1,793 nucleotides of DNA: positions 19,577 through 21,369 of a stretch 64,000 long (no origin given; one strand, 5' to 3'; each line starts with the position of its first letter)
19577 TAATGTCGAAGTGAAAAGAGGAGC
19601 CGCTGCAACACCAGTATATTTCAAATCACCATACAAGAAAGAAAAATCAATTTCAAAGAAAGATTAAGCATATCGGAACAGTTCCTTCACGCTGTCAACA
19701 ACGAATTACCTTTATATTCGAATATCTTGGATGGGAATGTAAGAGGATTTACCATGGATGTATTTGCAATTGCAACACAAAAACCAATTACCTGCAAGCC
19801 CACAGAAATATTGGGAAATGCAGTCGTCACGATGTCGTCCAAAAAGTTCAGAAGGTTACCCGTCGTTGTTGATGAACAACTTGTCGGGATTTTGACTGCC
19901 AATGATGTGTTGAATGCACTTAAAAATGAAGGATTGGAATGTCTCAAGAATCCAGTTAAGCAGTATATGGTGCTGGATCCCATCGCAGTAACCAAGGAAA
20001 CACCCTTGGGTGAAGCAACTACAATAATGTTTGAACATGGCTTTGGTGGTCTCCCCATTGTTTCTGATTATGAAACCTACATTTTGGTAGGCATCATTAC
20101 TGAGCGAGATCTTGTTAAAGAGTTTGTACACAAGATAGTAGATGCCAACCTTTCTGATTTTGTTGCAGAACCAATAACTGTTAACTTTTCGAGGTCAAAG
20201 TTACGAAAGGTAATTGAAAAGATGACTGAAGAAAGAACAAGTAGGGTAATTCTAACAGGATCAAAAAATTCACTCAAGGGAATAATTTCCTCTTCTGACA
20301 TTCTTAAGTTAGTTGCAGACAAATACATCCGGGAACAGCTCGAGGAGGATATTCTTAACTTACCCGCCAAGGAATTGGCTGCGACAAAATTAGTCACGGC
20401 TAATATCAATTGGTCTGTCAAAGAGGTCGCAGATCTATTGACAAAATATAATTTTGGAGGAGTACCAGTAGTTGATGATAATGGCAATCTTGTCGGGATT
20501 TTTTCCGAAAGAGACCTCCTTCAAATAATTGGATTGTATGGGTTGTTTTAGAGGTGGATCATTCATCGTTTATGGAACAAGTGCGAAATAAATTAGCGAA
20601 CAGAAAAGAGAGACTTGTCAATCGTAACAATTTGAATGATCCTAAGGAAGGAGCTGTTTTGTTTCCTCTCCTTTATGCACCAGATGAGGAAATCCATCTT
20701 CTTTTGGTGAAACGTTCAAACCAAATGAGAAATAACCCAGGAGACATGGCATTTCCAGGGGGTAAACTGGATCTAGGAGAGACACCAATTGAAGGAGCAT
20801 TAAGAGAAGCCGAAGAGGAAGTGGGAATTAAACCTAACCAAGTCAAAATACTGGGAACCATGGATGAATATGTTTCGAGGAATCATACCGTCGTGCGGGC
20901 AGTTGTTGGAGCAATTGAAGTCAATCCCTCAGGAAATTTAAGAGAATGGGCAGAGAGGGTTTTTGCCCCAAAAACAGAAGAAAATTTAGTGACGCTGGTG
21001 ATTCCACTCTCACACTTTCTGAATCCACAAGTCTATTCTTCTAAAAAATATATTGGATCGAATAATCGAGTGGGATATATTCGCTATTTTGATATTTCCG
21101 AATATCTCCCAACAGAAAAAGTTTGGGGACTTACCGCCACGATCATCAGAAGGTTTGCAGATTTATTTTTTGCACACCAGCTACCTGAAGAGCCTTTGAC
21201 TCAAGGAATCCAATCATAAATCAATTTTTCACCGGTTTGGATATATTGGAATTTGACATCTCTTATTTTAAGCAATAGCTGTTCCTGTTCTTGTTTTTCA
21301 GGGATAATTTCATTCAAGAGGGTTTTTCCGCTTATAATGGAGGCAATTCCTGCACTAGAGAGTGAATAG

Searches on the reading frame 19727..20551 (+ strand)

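Call 38: search_protein_families(library=pfam, proteins=[window:19727-20551:+], max_evalue=0.00001)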
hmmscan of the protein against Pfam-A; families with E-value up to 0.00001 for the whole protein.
window:19727-20551:+ (274 aa): 1 family
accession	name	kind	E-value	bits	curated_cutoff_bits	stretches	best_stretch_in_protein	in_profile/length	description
PF00571.33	CBS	-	1.4e-50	169.8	24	4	215-268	2-55/57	CBS domain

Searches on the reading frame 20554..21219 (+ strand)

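Call 38: search_protein_families(library=pfam, proteins=[window:20554-21219:+], max_evalue=0.00001)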
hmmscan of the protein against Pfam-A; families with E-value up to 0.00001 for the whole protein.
window:20554-21219:+ (221 aa): 1 family
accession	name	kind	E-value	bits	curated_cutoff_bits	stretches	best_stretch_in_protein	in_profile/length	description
PF00293.34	NUDIX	-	2.9e-16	60.1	21.1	1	35-132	6-110/134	NUDIX domain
